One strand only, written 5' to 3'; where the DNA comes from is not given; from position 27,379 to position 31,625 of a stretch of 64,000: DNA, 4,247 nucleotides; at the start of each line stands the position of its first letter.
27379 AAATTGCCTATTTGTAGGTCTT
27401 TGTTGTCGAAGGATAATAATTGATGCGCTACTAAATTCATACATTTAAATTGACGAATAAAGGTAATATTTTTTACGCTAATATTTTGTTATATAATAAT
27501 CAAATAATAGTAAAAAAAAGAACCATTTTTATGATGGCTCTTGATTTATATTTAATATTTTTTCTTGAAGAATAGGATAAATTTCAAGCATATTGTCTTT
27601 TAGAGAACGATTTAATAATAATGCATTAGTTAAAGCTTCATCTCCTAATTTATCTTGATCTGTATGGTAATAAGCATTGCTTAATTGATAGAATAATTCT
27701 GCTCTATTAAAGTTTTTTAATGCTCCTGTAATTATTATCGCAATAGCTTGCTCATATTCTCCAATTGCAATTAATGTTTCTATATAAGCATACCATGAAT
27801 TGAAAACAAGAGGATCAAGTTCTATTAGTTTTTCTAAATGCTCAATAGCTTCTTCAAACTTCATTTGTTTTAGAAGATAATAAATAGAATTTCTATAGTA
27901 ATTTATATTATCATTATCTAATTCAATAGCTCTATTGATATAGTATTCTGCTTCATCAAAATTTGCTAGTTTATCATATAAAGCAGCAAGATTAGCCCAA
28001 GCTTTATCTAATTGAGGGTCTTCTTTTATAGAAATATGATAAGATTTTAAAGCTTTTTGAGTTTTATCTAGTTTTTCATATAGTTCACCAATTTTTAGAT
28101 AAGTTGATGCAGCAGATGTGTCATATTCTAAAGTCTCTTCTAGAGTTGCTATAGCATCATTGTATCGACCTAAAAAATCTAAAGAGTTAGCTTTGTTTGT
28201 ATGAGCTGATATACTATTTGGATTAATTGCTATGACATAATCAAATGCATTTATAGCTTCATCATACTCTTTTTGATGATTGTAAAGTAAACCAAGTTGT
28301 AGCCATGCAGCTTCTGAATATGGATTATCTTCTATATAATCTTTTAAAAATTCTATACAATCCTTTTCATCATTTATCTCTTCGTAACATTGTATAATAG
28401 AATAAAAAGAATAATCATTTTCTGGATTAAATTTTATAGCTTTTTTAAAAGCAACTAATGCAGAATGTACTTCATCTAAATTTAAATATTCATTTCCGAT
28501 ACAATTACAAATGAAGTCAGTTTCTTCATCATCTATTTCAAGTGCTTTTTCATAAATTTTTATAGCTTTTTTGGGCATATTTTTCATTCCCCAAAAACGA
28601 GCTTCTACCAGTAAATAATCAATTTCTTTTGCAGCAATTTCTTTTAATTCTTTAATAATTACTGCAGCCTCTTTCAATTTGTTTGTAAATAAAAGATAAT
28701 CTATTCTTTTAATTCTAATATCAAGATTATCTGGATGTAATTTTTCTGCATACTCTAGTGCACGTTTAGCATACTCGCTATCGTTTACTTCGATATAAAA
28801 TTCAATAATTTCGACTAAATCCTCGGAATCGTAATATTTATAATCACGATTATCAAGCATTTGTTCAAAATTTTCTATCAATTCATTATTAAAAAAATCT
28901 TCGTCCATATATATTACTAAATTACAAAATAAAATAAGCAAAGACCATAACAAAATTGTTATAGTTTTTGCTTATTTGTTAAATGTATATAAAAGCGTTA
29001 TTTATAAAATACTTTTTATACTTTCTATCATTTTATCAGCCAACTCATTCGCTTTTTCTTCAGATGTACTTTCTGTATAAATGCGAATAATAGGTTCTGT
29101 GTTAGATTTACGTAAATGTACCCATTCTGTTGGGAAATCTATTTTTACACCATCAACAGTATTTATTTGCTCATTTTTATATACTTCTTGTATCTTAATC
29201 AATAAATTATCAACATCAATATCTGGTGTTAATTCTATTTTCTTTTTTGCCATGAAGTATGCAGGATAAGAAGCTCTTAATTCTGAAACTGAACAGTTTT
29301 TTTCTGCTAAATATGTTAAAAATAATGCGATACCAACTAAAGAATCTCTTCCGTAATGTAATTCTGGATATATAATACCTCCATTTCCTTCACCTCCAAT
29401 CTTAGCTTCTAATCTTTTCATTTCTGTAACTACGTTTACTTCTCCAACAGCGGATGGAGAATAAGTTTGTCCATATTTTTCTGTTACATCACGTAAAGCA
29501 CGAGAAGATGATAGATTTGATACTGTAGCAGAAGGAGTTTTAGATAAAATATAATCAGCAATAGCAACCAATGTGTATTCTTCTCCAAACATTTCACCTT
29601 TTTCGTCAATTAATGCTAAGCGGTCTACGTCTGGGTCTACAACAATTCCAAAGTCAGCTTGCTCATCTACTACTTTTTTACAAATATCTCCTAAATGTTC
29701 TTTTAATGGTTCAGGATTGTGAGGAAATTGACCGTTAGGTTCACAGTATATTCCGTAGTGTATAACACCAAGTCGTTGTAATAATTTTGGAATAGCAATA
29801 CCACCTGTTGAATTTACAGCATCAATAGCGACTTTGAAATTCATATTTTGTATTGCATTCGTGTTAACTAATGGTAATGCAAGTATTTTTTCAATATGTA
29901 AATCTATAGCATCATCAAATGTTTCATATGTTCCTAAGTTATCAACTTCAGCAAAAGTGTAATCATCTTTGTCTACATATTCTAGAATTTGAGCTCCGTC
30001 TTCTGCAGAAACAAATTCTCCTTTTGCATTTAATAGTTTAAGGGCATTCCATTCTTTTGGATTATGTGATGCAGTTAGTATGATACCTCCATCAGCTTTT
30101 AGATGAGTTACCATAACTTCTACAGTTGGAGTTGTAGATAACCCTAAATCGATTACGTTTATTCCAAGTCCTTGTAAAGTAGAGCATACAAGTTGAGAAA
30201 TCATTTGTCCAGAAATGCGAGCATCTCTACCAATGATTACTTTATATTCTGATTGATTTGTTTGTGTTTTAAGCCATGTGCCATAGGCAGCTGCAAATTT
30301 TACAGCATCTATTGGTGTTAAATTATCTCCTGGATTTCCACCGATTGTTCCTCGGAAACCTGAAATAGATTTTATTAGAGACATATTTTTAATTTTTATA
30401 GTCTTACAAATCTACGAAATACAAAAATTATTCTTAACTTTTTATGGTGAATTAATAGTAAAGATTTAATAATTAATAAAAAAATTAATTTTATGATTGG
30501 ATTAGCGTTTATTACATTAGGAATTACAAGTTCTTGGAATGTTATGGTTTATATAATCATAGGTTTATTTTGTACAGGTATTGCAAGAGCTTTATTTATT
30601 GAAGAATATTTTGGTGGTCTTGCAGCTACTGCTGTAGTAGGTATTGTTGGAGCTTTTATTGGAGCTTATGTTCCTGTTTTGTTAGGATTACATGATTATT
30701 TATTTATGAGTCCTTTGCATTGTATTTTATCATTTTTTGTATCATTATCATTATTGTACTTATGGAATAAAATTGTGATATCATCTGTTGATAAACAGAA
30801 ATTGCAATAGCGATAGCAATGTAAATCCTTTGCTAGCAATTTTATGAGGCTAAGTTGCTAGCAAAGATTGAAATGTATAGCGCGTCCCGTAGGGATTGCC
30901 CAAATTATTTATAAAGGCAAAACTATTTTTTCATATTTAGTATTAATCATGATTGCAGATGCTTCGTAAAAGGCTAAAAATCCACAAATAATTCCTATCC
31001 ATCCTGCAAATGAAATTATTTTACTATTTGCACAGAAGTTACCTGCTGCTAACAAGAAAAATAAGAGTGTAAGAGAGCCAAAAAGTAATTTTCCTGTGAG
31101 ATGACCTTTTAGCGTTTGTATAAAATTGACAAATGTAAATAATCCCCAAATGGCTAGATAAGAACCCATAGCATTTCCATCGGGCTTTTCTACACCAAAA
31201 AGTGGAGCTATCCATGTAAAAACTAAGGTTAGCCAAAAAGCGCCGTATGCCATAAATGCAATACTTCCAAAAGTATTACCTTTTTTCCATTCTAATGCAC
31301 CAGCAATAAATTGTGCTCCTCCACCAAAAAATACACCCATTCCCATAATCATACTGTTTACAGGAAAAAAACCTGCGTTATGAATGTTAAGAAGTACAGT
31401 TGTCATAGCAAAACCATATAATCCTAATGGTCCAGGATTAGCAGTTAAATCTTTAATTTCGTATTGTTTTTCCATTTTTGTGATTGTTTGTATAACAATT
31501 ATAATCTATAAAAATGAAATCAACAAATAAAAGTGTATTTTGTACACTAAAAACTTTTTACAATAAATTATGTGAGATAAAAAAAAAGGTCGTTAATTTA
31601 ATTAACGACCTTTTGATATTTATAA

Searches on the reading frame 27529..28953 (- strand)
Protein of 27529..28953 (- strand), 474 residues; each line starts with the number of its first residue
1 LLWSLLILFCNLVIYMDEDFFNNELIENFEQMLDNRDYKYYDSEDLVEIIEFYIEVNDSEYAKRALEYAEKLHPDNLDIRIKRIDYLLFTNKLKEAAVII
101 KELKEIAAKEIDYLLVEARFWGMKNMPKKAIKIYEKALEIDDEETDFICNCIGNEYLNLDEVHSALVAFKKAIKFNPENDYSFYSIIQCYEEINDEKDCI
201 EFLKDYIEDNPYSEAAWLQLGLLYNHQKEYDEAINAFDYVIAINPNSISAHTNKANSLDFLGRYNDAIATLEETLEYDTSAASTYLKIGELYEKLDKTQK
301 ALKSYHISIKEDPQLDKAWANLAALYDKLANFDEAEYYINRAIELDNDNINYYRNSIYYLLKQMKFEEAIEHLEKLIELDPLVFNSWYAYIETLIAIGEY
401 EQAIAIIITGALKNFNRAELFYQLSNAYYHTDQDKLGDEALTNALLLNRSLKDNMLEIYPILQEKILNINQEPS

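Call 19: search_protein_families(library=pfam, proteins=[window:27529-28953:-], max_evalue=0.001)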
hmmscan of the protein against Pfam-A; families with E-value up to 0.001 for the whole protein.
window:27529-28953:- (474 aa): 21 families
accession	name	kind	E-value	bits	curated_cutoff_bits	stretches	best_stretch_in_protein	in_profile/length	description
PF14559.12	TPR_19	-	5.5e-34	116.7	25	3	360-419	1-60/68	Tetratricopeptide repeat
PF00515.34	TPR_1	-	6.4e-33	111.7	27.8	3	216-246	3-33/34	Tetratricopeptide repeat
PF07719.23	TPR_2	-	1.8e-28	96.7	27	2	216-246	3-33/34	Tetratricopeptide repeat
PF13432.12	TPR_16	-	1.5e-22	80.1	32.7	0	359-408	6-54/65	Tetratricopeptide repeat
PF13181.12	TPR_8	-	1.7e-22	78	25.7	1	317-349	2-34/34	Tetratricopeptide repeat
PF13428.12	TPR_14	-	6.5e-22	76.3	23.5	0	215-255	2-42/44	Tetratricopeptide repeat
PF13431.12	TPR_17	-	1.1e-19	69.4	24.4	1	237-269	2-34/34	Tetratricopeptide repeat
PF13414.12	TPR_11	-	7.9e-19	67.5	26.8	2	261-295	7-41/42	TPR repeat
PF12895.13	ANAPC3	-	3.2e-17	63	27.2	3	210-274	19-82/82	Anaphase-promoting complex, cyclosome, subunit 3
PF23914.1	TPR_CcmH_CycH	-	6.3e-16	59.1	42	1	153-244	57-151/158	Cytochrome c-type biogenesis protein H TPR domain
PF13176.12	TPR_7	-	2.3e-15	55.8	27.9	0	318-348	1-31/36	Tetratricopeptide repeat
PF13424.12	TPR_12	-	3.7e-15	56.3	30.1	1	214-277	3-74/77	Tetratricopeptide repeat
PF13174.12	TPR_6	-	7.9e-15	54.9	26.3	1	216-247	2-33/33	Tetratricopeptide repeat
PF25060.1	ARM_TT21_2nd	-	1.5e-07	31.6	27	0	338-404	45-110/270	Tetratricopeptide repeat protein 21 second ARM domain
PF25063.1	ARM_TT21_C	-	5.7e-06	26.8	35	0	159-280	34-161/209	Tetratricopeptide repeat protein 21 C-terminal ARM domain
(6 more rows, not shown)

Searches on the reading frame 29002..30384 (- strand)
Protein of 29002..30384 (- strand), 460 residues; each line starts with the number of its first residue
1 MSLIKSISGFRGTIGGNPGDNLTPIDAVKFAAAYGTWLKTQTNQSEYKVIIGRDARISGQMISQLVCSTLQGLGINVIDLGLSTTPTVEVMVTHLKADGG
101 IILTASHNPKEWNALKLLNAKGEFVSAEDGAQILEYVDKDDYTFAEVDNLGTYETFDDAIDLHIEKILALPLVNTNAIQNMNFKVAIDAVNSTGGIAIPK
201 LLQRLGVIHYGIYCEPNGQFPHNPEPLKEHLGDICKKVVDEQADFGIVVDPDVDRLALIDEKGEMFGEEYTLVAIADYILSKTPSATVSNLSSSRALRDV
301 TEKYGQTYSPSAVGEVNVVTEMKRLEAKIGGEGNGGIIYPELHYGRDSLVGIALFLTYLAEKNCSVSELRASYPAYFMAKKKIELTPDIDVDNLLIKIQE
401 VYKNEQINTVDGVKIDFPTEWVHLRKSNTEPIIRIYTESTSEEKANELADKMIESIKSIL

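Call 19: search_protein_families(library=pfam, proteins=[window:29002-30384:-], max_evalue=0.001)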
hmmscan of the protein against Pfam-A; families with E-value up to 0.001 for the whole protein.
window:29002-30384:- (460 aa): 4 families
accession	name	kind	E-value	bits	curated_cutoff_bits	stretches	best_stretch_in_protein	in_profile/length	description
PF02878.22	PGM_PMM_I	-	1.1e-31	109.8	22.5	1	8-141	7-135/138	Phosphoglucomutase/phosphomannomutase, alpha/beta/alpha domain I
PF02879.22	PGM_PMM_II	-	1.9e-23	83.4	29.3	1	173-263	11-103/103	Phosphoglucomutase/phosphomannomutase, alpha/beta/alpha domain II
PF02880.22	PGM_PMM_III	-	3.4e-18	66.3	20.7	1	270-374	4-113/115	Phosphoglucomutase/phosphomannomutase, alpha/beta/alpha domain III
PF00408.26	PGM_PMM_IV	-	2.4e-10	40.8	23.1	1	398-454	15-67/68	Phosphoglucomutase/phosphomannomutase, C-terminal domain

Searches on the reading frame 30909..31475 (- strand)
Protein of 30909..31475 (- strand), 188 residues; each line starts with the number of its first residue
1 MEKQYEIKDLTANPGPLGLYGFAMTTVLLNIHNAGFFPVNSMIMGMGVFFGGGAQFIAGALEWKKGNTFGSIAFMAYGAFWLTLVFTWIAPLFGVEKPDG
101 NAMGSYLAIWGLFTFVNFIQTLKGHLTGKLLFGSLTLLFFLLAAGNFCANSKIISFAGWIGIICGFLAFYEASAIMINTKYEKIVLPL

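Call 45: search_protein_families(library=pfam, proteins=[window:30909-31475:-], max_evalue=0.0001)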
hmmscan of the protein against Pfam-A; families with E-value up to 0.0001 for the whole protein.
window:30909-31475:- (188 aa): 1 family
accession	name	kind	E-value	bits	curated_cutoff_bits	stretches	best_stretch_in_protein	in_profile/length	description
PF01184.24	Gpr1_Fun34_YaaH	-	1.2e-38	133.2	25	1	11-185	17-199/207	GPR1/FUN34/yaaH family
